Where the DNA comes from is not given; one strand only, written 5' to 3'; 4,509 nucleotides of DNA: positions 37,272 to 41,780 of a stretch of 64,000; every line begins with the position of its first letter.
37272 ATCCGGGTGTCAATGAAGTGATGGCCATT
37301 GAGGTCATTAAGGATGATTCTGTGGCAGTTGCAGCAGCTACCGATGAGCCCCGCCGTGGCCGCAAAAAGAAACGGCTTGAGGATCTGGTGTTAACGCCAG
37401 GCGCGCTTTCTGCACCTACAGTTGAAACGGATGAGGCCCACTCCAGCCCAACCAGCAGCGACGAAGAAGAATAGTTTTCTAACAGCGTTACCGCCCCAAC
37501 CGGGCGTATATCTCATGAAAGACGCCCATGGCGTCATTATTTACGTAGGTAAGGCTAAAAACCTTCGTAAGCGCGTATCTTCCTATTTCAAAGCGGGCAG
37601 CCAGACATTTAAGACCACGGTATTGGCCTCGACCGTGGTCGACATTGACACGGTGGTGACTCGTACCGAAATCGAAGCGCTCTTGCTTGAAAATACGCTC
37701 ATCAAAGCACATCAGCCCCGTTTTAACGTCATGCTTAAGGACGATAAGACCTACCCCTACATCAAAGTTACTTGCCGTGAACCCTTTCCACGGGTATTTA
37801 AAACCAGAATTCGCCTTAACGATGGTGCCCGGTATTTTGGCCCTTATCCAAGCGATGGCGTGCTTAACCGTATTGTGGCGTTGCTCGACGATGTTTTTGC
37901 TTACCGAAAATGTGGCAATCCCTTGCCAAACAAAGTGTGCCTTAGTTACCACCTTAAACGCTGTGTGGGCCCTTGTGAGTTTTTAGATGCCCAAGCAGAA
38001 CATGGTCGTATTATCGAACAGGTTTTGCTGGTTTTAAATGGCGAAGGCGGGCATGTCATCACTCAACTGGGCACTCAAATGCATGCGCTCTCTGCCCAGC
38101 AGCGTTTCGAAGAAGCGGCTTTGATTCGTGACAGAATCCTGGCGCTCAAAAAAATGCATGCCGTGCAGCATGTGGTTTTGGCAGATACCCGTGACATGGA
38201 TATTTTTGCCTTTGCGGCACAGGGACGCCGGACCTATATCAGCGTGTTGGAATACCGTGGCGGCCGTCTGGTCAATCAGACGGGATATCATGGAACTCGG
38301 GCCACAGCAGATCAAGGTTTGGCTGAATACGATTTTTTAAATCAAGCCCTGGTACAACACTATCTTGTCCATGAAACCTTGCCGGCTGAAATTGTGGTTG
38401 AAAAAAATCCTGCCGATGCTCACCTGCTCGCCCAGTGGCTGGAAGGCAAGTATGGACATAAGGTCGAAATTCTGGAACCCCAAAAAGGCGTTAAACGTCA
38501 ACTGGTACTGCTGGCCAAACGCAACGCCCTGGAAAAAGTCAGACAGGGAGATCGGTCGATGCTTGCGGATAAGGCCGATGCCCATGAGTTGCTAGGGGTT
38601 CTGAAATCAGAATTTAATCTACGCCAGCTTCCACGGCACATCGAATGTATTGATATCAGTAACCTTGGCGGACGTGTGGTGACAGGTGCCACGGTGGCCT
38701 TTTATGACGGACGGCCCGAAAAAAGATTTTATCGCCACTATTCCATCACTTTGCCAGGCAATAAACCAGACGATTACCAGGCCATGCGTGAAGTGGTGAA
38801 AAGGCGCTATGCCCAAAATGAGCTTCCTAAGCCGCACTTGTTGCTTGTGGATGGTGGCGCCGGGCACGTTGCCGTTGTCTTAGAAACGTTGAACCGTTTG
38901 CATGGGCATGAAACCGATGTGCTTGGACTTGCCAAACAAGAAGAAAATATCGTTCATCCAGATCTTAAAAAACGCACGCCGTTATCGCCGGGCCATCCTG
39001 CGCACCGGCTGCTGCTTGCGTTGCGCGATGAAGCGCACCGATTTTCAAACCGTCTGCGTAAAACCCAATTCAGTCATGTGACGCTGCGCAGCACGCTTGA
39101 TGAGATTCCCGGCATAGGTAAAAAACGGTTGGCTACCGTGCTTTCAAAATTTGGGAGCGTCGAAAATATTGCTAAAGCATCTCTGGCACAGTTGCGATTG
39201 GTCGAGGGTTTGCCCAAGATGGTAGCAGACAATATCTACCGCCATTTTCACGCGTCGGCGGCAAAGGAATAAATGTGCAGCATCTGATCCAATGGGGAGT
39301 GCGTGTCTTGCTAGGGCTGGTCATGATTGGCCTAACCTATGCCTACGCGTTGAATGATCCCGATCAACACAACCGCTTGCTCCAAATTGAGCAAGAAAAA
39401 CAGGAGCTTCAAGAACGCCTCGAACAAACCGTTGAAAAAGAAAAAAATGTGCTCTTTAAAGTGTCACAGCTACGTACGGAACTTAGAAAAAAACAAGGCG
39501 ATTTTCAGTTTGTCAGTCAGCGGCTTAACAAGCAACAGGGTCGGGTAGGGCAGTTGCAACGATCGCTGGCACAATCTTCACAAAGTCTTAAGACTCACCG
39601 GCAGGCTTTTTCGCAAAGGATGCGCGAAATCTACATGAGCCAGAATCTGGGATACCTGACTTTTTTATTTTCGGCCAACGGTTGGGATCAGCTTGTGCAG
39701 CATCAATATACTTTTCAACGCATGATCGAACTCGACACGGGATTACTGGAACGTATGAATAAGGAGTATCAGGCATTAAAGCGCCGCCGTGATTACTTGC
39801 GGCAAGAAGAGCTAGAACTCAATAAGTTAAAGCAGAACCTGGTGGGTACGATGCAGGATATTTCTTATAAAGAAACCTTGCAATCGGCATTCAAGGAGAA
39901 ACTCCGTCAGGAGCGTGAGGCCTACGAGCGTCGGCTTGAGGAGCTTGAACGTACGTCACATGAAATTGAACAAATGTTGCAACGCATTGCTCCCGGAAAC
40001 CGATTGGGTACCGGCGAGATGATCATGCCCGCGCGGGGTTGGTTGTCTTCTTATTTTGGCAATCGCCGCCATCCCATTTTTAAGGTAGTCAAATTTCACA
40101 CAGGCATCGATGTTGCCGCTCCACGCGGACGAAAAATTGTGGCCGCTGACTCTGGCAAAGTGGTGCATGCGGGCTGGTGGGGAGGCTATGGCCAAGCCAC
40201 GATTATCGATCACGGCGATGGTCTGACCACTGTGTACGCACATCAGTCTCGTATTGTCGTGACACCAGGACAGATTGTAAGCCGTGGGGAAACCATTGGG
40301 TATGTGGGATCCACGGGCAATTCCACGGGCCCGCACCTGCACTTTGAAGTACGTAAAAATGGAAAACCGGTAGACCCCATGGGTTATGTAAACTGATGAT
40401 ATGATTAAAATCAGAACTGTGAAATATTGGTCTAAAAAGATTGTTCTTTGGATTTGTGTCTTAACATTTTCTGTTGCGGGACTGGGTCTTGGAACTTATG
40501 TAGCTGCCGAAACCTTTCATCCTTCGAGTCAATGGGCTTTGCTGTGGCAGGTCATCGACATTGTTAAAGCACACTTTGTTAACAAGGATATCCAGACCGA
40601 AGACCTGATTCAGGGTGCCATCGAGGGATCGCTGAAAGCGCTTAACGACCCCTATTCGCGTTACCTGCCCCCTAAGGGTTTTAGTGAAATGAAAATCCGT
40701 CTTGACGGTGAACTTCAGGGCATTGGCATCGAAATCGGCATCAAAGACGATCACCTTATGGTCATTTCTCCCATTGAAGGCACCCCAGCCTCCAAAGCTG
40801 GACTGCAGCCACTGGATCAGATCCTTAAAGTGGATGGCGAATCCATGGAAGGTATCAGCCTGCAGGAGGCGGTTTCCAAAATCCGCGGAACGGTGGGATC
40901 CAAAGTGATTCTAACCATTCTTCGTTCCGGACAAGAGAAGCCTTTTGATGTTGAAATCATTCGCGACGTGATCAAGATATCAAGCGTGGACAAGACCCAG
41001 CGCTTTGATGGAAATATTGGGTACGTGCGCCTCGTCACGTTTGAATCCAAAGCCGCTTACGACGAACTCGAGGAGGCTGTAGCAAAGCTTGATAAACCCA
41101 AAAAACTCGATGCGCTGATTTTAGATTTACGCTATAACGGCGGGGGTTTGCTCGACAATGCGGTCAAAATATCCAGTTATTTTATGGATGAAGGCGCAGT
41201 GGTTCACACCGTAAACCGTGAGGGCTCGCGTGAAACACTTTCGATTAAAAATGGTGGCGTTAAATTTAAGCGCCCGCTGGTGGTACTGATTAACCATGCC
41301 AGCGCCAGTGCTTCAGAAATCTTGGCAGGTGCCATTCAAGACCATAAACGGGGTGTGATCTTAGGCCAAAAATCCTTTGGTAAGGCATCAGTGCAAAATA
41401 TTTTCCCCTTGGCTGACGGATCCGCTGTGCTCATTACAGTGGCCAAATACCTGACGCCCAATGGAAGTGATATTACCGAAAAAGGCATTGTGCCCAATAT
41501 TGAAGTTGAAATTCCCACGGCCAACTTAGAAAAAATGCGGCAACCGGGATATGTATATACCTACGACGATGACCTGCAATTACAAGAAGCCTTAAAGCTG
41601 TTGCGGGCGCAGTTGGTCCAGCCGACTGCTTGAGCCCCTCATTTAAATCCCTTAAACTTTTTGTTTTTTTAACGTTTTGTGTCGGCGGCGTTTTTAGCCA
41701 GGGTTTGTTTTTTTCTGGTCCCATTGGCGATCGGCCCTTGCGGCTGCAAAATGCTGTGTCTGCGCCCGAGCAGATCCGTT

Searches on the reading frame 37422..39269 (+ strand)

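Call 58: search_protein_families(library=pfam, proteins=[window:37422-39269:+], max_evalue=0.00001)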
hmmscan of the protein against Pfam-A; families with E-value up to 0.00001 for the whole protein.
window:37422-39269:+ (616 aa): 6 families
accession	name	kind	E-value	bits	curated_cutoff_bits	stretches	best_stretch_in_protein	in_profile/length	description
PF08459.17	UvrC_RNaseH_dom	-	3e-39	134.9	22.3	1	397-541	3-157/159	UvrC RNAse H endonuclease domain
PF22920.2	UvrC_RNaseH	-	1.8e-27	96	24.3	1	258-374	1-114/116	UvrC Ribonuclease H-like domain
PF01541.30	GIY-YIG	-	1.6e-09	38.3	22.6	1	27-100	2-76/78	GIY-YIG catalytic domain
PF14520.12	HHH_5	-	2.1e-08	35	27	1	558-608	3-54/57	Helix-hairpin-helix domain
PF02151.25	UVR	-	5e-08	32.9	21.5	1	213-244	4-35/36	UvrB/uvrC motif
PF12826.13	HHH_2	-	9.4e-06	26.1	27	0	562-614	8-60/64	Helix-hairpin-helix motif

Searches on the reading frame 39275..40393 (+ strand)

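Call 58: search_protein_families(library=pfam, proteins=[window:39275-40393:+], max_evalue=0.00001)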
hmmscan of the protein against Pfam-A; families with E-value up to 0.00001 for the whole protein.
window:39275-40393:+ (373 aa): 1 family
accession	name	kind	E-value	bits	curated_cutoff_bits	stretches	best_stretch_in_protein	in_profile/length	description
PF01551.29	Peptidase_M23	-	4.9e-38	129.7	28.7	1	273-368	1-96/96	Peptidase family M23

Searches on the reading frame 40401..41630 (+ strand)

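Call 58: search_protein_families(library=pfam, proteins=[window:40401-41630:+], max_evalue=0.00001)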
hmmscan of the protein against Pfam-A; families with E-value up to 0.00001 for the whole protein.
window:40401-41630:+ (410 aa): 5 families
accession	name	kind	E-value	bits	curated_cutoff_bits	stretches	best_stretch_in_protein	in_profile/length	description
PF03572.23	Peptidase_S41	-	1.3e-54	184.7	24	1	205-369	1-165/165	Peptidase family S41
PF00595.29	PDZ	-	5.5e-11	43.1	23.2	1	102-174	5-81/81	PDZ domain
PF17820.7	PDZ_6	-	8.2e-11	41.9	27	1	121-175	2-54/54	PDZ domain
PF13180.12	PDZ_2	-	1.2e-10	42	27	1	108-186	3-80/80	PDZ domain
PF22694.1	CtpB_N-like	-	1.3e-08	35.6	27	1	43-89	36-81/85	Activating protease CtpB N-terminal domain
